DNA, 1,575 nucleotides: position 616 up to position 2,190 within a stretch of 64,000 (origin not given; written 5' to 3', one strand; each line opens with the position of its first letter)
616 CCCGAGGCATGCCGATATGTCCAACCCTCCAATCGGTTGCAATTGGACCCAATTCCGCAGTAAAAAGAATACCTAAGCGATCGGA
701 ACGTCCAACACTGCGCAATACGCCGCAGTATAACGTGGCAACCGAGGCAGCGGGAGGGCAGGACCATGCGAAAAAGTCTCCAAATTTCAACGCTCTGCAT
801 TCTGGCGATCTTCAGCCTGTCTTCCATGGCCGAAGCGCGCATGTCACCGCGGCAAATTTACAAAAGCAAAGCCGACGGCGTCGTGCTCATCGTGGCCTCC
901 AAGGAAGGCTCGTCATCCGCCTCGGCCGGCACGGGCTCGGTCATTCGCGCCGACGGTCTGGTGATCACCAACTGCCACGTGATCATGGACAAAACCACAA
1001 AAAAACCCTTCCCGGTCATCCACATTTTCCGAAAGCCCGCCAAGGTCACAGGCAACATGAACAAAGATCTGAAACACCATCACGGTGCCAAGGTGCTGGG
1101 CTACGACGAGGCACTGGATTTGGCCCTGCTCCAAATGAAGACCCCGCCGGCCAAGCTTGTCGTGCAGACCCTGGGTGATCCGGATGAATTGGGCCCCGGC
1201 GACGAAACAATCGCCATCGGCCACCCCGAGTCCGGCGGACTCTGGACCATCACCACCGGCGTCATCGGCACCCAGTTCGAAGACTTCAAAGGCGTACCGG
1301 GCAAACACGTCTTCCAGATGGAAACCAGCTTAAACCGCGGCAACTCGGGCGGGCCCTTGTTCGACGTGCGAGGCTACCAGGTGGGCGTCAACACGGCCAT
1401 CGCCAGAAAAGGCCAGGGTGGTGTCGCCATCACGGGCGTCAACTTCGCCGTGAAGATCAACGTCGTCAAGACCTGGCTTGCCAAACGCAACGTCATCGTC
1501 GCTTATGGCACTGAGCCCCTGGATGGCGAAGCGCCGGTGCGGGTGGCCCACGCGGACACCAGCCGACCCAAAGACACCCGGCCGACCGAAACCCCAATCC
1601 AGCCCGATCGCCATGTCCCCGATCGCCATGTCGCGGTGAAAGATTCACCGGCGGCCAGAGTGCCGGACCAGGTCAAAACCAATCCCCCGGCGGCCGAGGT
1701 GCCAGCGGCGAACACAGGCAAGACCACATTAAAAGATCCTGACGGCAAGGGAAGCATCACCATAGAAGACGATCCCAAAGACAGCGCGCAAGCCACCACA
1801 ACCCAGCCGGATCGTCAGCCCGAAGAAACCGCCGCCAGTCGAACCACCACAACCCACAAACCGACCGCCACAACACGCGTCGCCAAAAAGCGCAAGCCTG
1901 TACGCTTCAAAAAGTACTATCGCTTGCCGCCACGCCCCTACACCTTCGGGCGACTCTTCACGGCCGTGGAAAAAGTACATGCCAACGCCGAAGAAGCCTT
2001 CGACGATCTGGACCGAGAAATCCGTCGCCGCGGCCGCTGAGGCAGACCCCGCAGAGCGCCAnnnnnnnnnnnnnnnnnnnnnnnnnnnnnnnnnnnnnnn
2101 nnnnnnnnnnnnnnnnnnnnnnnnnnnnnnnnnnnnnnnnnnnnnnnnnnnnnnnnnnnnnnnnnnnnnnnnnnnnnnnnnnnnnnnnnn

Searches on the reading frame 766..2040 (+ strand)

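Call 6: search_protein_families(library=pfam, proteins=[window:766-2040:+], max_evalue=0.001)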
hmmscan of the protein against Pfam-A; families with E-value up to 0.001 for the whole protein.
window:766-2040:+ (424 aa): 2 families
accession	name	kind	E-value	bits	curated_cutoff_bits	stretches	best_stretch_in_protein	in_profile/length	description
PF13365.12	Trypsin_2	-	5e-23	82.9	27.6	1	55-208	1-144/144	Trypsin-like peptidase domain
PF00089.32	Trypsin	-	6.6e-13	49.4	20.6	1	52-237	24-219/220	Trypsin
